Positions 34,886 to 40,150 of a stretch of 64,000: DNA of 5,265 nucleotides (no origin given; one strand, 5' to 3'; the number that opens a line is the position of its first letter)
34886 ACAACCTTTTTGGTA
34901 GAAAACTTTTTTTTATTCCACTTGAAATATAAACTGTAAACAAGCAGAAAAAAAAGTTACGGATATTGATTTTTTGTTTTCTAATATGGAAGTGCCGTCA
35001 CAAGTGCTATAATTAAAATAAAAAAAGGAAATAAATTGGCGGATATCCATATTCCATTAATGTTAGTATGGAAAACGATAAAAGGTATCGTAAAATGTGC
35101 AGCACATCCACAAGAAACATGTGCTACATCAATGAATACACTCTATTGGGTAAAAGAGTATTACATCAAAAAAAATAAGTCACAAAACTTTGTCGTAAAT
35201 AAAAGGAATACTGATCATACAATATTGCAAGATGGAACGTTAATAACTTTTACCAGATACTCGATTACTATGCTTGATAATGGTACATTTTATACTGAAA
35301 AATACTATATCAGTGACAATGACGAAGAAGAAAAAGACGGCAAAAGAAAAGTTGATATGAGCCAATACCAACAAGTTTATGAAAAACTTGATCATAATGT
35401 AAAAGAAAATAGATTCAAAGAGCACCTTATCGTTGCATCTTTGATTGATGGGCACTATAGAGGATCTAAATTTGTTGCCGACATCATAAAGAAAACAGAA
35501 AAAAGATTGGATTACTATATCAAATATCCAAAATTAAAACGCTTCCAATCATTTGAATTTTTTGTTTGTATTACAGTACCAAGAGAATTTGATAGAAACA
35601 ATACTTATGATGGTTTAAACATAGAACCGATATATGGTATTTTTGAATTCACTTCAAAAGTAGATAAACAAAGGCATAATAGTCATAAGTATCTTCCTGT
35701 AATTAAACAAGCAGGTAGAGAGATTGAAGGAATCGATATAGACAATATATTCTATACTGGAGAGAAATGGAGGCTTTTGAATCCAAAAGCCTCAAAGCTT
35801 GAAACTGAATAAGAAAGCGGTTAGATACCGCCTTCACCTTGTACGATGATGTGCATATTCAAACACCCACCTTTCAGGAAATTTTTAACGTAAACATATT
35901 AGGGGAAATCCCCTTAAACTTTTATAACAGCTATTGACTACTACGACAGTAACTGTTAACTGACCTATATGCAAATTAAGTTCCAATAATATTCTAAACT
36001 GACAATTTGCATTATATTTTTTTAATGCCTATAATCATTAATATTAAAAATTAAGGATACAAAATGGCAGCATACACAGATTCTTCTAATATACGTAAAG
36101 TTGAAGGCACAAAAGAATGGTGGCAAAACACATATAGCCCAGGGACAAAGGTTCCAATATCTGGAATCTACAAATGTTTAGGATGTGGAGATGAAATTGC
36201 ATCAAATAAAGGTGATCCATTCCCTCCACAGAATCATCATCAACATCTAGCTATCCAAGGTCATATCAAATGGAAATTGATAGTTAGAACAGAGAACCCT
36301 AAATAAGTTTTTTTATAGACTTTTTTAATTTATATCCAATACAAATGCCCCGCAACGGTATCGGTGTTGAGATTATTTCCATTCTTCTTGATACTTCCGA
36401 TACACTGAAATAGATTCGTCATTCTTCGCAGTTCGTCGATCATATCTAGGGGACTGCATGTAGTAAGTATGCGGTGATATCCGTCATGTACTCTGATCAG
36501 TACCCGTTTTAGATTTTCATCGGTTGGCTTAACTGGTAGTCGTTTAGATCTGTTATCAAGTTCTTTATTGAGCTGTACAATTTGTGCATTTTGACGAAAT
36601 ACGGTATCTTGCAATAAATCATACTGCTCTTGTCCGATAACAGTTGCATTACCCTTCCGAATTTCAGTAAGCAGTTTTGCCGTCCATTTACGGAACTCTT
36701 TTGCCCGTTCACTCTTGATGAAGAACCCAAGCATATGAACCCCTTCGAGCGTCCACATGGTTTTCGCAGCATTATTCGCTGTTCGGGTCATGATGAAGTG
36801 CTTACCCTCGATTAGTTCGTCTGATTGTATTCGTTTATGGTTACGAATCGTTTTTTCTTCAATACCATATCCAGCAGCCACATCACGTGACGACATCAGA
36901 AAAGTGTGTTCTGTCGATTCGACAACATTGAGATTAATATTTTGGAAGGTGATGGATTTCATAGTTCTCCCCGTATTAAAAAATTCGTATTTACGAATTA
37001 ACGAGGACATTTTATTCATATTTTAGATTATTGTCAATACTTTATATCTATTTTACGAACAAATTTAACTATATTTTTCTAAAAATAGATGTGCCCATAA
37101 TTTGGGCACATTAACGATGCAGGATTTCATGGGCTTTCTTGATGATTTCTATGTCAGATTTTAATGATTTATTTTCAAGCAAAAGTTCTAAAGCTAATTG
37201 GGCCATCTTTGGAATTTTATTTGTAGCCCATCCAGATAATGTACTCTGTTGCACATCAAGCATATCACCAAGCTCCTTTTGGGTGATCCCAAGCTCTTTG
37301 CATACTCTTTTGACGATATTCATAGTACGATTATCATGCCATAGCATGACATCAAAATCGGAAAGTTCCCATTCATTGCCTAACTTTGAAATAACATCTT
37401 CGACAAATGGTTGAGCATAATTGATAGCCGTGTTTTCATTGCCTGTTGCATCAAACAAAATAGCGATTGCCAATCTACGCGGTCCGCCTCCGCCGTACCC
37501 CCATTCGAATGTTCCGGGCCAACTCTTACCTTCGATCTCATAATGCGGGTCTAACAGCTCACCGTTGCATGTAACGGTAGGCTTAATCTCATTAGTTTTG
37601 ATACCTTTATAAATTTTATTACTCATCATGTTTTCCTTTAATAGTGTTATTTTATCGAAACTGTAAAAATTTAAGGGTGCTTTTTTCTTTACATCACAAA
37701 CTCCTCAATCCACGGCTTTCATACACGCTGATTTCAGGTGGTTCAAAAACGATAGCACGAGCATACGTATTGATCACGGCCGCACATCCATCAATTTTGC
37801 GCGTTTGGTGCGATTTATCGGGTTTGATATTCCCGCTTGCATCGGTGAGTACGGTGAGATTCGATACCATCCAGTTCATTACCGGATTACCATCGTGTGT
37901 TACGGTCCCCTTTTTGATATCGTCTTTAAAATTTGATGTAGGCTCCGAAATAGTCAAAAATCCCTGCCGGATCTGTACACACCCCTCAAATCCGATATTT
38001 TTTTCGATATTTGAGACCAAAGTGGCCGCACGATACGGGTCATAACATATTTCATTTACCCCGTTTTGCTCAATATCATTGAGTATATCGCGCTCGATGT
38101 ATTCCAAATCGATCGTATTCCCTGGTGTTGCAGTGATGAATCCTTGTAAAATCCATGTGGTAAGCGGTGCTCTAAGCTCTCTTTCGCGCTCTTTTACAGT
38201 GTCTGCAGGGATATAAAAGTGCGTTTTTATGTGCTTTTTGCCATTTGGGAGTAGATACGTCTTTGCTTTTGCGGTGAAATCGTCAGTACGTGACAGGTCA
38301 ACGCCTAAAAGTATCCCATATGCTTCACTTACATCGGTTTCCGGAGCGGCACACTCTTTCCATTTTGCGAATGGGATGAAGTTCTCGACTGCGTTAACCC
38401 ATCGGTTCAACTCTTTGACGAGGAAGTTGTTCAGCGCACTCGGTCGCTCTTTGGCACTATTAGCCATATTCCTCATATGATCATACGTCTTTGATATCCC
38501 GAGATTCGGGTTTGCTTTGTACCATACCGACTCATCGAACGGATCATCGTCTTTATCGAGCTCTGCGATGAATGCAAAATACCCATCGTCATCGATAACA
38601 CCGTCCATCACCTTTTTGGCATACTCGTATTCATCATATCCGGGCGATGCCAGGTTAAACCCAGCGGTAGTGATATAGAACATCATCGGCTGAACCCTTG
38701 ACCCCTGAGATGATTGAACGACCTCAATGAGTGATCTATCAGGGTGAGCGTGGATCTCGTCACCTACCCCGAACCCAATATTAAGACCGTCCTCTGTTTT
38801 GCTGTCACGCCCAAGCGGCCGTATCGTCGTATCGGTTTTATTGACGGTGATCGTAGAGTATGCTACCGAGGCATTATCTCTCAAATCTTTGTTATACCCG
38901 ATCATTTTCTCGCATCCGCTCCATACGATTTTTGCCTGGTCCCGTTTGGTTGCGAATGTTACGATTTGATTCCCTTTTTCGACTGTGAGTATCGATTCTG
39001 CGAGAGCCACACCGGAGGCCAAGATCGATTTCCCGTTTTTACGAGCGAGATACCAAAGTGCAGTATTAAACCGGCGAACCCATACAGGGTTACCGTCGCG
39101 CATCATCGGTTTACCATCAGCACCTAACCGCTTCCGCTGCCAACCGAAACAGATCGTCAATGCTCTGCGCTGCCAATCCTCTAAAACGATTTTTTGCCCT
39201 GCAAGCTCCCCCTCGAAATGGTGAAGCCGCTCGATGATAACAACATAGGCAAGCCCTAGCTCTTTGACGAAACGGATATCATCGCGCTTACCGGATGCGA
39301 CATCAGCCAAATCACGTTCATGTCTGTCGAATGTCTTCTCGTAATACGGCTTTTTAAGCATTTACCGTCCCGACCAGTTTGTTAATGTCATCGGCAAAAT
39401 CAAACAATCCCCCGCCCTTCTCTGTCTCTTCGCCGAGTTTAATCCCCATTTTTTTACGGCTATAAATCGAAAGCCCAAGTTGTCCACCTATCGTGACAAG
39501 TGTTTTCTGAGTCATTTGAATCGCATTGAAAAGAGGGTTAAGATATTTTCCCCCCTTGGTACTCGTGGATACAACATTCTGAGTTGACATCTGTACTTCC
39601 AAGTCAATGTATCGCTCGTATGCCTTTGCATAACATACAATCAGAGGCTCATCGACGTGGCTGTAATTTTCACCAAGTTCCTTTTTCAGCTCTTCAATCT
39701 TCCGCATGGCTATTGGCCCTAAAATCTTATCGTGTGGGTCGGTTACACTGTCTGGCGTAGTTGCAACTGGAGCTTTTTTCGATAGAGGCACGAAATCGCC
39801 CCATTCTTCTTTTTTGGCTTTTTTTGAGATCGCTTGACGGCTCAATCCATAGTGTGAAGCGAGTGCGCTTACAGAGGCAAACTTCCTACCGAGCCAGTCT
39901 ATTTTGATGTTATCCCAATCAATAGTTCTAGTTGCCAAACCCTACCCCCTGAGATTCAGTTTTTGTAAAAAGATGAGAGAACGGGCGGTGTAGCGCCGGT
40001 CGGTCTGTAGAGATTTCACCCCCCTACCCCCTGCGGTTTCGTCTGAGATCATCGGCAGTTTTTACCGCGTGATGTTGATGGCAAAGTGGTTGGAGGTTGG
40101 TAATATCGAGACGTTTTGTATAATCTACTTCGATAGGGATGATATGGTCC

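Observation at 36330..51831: Two parallel 'domain-HTH fusion then antirepressor' cassettes: a possible multi-input induction system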

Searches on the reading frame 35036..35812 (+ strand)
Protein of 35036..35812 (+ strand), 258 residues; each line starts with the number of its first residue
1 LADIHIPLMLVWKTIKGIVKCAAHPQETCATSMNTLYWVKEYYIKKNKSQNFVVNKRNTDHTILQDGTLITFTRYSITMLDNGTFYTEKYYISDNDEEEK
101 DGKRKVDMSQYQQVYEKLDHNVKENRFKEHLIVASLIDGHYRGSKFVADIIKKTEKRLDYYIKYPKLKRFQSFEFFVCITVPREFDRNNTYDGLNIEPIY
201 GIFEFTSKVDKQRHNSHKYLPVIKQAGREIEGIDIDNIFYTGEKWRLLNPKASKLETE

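Call 3: search_protein_families(library=pfam, proteins=[window:35036-35812:+], max_evalue=0.01)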
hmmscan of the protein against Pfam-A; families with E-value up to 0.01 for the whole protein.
window:35036-35812:+ (258 aa): 1 family
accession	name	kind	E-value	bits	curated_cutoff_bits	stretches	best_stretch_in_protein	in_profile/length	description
PF12404.13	DUF3663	-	0.0058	17.1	25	0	215-247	32-64/77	Peptidase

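Call 4: search_protein_families(library=phrogs, proteins=[window:35036-35812:+], max_evalue=0.001)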
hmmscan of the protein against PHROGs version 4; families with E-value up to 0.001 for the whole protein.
window:35036-35812:+ (258 aa): 0 families

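Call 50: search_protein_families(library=padloc, proteins=[window:35036-35812:+], max_evalue=0.01)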
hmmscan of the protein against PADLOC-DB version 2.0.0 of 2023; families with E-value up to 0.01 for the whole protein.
window:35036-35812:+ (258 aa): 0 families

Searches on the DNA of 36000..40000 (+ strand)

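Call 13: search_dna_similar(query=window:36000-40000:+, collection=phages, mode=near, max_rows=15)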
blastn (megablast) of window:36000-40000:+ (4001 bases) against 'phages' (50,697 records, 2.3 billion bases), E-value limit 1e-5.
No match.

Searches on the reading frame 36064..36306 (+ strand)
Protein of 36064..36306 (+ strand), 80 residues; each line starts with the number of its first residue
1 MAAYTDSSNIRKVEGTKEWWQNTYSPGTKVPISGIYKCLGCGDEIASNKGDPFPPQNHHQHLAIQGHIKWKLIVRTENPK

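Call 3: search_protein_families(library=pfam, proteins=[window:36064-36306:+], max_evalue=0.01)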
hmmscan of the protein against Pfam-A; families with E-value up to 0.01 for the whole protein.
window:36064-36306:+ (80 aa): 1 family
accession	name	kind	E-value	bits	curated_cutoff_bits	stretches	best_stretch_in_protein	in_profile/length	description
PF14168.11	YjzC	-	0.00026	21.7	25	1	22-61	5-51/55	YjzC-like protein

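Call 4: search_protein_families(library=phrogs, proteins=[window:36064-36306:+], max_evalue=0.001)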
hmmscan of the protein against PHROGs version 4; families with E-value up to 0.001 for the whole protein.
window:36064-36306:+ (80 aa): 1 family
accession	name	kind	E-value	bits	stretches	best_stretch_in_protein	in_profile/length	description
phrog_15514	-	unknown function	2.2e-27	96.1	1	12-77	18-82/85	-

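Call 50: search_protein_families(library=padloc, proteins=[window:36064-36306:+], max_evalue=0.01)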
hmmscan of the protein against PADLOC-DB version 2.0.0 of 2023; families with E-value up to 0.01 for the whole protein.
window:36064-36306:+ (80 aa): 0 families

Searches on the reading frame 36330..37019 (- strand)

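Call 3: search_protein_families(library=pfam, proteins=[window:36330-37019:-], max_evalue=0.01)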
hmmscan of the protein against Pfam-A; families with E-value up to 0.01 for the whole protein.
window:36330-37019:- (229 aa): 2 families
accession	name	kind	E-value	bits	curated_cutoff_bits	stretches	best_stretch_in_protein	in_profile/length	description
PF13310.11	Virulence_RhuM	-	0.0011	18.7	33.7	1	83-120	18-55/252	Virulence protein RhuM family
PF02498.22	Bro-N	-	0.0069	17.4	25.6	0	31-114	3-91/96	BRO family, N-terminal domain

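Call 4: search_protein_families(library=phrogs, proteins=[window:36330-37019:-], max_evalue=0.001)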
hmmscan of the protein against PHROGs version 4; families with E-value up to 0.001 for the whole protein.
window:36330-37019:- (229 aa): 12 families
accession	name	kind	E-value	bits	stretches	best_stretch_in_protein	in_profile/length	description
phrog_23341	-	unknown function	9.4e-24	85.2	1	33-123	10-99/252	-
phrog_463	-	transcription regulation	3.1e-09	37.7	1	24-166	7-159/250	anti-repressor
phrog_5060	-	transcription regulation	1.8e-08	35.7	1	21-126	8-119/224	anti-repressor Ant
phrog_2127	-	transcription regulation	1.3e-07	32.7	1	21-146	5-149/313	anti-repressor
phrog_373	-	transcription regulation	2.4e-06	28.1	1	14-165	70-236/373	anti-repressor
phrog_2011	-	transcription regulation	5.3e-06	27.3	1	21-139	5-129/275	anti-repressor Ant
phrog_63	-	transcription regulation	2e-05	25.1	1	11-111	92-209/431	anti-repressor Ant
phrog_2593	-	transcription regulation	3.1e-05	24.9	1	10-151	12-163/255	anti-repressor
phrog_9976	-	transcription regulation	3.1e-05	24.9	1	21-122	2-99/188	anti-repressor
phrog_245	-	transcription regulation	0.00024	21.7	1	22-137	43-154/319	anti-repressor Ant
phrog_2379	-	transcription regulation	0.0003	21.6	0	39-159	18-134/187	anti-repressor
phrog_2899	-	transcription regulation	0.00088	20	0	44-173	31-154/263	anti-repressor Ant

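Call 50: search_protein_families(library=padloc, proteins=[window:36330-36962:-], max_evalue=0.01)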
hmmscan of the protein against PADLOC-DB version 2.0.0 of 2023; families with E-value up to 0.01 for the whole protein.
window:36330-36962:- (210 aa): 20 families
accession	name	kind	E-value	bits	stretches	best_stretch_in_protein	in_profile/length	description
PDLC04963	PDC-S23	-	2.2e-07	28.6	1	8-104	11-113/312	-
PDLC04876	PDC-S05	-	6.8e-07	27.2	1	14-104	24-124/174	-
PDLC04852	PDC-S05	-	8.4e-07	26.2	1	15-100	28-122/346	-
PDLC04870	PDC-S05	-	9e-07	26.5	1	15-101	26-118/214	-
PDLC04868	PDC-S05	-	9e-07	26.3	1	7-100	16-117/335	-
PDLC04871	PDC-S05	-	1.5e-06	25.4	1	10-104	144-247/468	-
PDLC04851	PDC-S05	-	2e-06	25.1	1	14-100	26-121/342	-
PDLC04853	PDC-S05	-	3.3e-06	24.5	1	14-104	22-122/336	-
PDLC04879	PDC-S05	-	3.5e-06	24.7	1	9-138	16-150/285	-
PDLC04858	PDC-S05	-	9.6e-06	23.4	1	9-103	17-116/138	-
PDLC04965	PDC-S23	-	4.5e-05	21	1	14-106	21-123/327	-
PDLC04872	PDC-S05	-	5.6e-05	21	1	14-101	21-117/152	-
PDLC04843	PDC-S05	-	8e-05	20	1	17-105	25-120/330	-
PDLC04964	PDC-S23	-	9.8e-05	19.7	1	10-100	17-115/331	-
PDLC04854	PDC-S05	-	0.00036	18.2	1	14-100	20-115/212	-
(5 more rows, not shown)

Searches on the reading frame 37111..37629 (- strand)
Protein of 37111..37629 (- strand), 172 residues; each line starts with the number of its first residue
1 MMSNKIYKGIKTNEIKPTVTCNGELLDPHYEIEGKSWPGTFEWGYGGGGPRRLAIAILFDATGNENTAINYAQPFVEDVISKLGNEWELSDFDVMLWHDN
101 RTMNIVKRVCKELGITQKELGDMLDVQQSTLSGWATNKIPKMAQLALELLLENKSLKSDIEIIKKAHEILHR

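Call 3: search_protein_families(library=pfam, proteins=[window:37111-37629:-], max_evalue=0.01)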
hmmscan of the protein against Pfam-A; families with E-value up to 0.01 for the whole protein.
window:37111-37629:- (172 aa): 3 families
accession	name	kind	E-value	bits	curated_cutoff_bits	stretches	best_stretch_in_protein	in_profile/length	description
PF19663.4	DUF6166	-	1.2e-22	80.2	27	1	7-97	1-90/93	Family of unknown function (DUF6166)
PF01381.28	HTH_3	-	6.9e-06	26.4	23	1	107-141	2-37/55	Helix-turn-helix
PF07022.19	Phage_CI_repr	-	5.4e-05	23.9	22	1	105-148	2-49/65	Bacteriophage CI repressor helix-turn-helix domain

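Call 4: search_protein_families(library=phrogs, proteins=[window:37111-37629:-], max_evalue=0.001)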
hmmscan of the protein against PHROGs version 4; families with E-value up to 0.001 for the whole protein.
window:37111-37629:- (172 aa): 5 families
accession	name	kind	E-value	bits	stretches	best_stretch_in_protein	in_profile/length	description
phrog_4779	-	transcription regulation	2.1e-11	45.2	1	102-170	3-71/98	transcriptional regulator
phrog_8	-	transcription regulation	2.9e-08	34.5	1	86-145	59-121/346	transcriptional regulator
phrog_4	-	transcription regulation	2.4e-06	27.8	1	103-149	138-184/400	transcriptional repressor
phrog_3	-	transcription regulation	1.4e-05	26.1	1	95-147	82-133/430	transcriptional repressor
phrog_409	-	transcription regulation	0.00015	23.3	1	107-162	18-71/127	transcriptional regulator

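Call 15: find_related_loci(query=window:37111-37629:-, collection=genome_contigs, flank=4000)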
Query window:37111-37629:- (172 aa) in genome_contigs; peptide patterns used: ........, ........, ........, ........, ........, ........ (x = any residue, [..] = any of these).
205 stretches matched a pattern; 3 encode a relative of the query (tblastn E <= 1e-3); 3 distinct loci.
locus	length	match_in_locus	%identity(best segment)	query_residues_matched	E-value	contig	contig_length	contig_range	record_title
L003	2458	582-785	57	104-171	6e-24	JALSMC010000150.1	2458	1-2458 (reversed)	MAG: Sulfurimonas sp. isolate 355-202_metabat2_scaf2bin.071 355-202_scaffold_24661_c1, whole genome shotgun sequence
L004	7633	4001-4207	55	104-172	2e-21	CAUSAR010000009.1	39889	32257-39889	MAG TPA_asm: uncultured Campylobacter sp. isolate ERR9969184_bin.7_MetaWRAP_v1.3_MAG genome assembly, contig: ERZ2161615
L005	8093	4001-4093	48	104-134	9e-6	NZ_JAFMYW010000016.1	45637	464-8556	Fibrella forsythiae strain HMF5405 16, whole genome shotgun sequence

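Call 39: find_homologous_proteins(query=window:37111-37629:-, max_evalue=0.001)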
Query window:37111-37629:- (172 aa): 15 proteins with E <= 0.001 among 101 candidates.
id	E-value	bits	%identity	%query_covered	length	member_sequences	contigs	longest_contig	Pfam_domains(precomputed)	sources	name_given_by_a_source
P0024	2.2e-111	388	100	99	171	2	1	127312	PF19663.5,PF01381.29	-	-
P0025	2.2e-96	339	87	99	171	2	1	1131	PF19663.5,PF01381.29,PF07022.20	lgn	-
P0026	9.5e-86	304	79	98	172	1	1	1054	PF19663.5,PF01381.29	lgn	-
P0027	4.0e-37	146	50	90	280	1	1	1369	PF19663.5,PF01381.29,PF07022.20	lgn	-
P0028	8.4e-27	112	55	67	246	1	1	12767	PF01381.29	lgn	-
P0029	3.3e-25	107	80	40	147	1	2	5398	PF14549.13,PF01381.29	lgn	-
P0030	4.5e-24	104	38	98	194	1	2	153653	PF19663.5,PF01381.29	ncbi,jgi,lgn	-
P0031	1.3e-23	102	75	40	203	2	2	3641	PF13744.13,PF01381.29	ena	-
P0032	1.8e-21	95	54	58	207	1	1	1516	PF01381.29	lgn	-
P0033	1.3e-20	92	54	56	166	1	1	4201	PF01381.29,PF07022.20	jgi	jgi:predicted XRE-type DNA-binding protein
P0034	1.6e-19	89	36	98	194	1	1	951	PF19663.5,PF01381.29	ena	-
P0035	1.7e-13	69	68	33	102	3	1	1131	PF14549.13,PF01381.29,PF07022.20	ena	-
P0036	4.6e-9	55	51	37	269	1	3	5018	PF14549.13,PF15943.12,PF01381.29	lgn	-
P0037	1.0e-5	44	53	31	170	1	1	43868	PF07022.20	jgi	jgi:DNA-binding XRE family transcriptional regulator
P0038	4.5e-5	42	49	35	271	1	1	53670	PF01381.29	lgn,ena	-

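Call 50: search_protein_families(library=padloc, proteins=[window:37111-37629:-], max_evalue=0.01)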
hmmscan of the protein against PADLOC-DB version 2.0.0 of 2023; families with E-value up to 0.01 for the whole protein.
window:37111-37629:- (172 aa): 1 family
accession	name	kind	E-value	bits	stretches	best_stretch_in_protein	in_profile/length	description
PDLC01268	CasR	-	0.0038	15.2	1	48-132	84-155/179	"CAS-I,CAS-II,CAS-III,CAS-IV,CAS-V,CAS-VI; associated_signaling"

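Call 92: find_encoding_contigs(protein=P0025, flank=1500, max_places=2)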
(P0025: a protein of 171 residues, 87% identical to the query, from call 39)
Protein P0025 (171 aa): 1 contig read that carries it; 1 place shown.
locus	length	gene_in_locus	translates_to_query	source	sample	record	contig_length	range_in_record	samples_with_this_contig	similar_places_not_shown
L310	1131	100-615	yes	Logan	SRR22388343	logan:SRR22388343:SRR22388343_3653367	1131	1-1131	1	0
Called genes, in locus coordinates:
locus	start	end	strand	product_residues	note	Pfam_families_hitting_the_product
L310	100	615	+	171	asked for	PF19663:DUF6166, PF01381:HTH_3 (weak), PF07022:Phage_CI_repr (weak)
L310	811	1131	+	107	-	?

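Call 93: find_encoding_contigs(protein=P0026, flank=1500, max_places=2)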
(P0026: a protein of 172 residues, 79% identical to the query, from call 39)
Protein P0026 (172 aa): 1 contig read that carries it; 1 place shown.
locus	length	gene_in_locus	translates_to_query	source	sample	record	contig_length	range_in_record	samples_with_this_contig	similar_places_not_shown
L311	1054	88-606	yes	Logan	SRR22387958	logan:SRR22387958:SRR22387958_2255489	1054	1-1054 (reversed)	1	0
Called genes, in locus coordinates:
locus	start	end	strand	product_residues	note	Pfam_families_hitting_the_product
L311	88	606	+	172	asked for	PF19663:DUF6166, PF01381:HTH_3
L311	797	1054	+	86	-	?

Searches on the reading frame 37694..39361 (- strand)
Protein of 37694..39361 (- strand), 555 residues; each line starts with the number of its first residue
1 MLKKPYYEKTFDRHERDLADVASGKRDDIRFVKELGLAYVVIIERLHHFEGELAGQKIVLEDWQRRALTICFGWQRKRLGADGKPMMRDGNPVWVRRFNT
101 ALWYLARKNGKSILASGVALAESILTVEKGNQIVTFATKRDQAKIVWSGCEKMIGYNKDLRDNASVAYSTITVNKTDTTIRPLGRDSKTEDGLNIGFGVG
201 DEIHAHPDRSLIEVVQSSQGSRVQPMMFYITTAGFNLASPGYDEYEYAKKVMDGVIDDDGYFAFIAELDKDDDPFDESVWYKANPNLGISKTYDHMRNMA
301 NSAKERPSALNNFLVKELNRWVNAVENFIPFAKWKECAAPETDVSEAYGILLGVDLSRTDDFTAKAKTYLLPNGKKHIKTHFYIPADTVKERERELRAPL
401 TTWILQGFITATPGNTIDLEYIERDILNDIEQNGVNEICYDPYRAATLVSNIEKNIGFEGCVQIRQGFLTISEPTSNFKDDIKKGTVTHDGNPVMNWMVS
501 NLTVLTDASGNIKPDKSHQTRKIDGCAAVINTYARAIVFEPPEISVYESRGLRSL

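Call 82: find_related_loci(query=window:37694-39361:-, collection=viral_contigs, flank=6000)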
Query window:37694-39361:- (555 aa) in viral_contigs; peptide patterns used: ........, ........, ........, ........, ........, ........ (x = any residue, [..] = any of these).
70 stretches matched a pattern; 57 encode a relative of the query (tblastn E <= 1e-3); 57 distinct loci.
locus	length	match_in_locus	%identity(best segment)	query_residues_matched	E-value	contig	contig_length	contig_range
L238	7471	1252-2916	98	1-555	0e+0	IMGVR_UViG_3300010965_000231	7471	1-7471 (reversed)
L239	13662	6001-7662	91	2-555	0e+0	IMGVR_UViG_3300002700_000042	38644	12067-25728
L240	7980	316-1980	87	1-555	0e+0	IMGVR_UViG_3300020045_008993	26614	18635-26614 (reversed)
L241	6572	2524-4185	85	2-555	0e+0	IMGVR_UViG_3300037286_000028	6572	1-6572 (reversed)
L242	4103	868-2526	69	2-555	0e+0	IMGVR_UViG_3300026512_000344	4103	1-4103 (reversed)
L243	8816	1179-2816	69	2-548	0e+0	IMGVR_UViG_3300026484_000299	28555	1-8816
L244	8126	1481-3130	66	5-555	0e+0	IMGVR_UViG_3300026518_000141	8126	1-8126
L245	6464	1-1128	85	180-555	0e+0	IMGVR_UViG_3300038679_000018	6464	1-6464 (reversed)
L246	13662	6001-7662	85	2-555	0e+0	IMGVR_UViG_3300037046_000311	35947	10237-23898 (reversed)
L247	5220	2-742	89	309-555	9e-150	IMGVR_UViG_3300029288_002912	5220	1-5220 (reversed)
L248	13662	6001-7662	71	1-555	0e+0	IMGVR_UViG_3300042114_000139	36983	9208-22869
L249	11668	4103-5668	38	16-552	8e-108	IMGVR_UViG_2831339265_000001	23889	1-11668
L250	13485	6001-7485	37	46-555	4e-102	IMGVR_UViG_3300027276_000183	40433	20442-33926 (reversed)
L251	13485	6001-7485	37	46-555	3e-102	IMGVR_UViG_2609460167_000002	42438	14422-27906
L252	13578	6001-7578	37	15-555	2e-101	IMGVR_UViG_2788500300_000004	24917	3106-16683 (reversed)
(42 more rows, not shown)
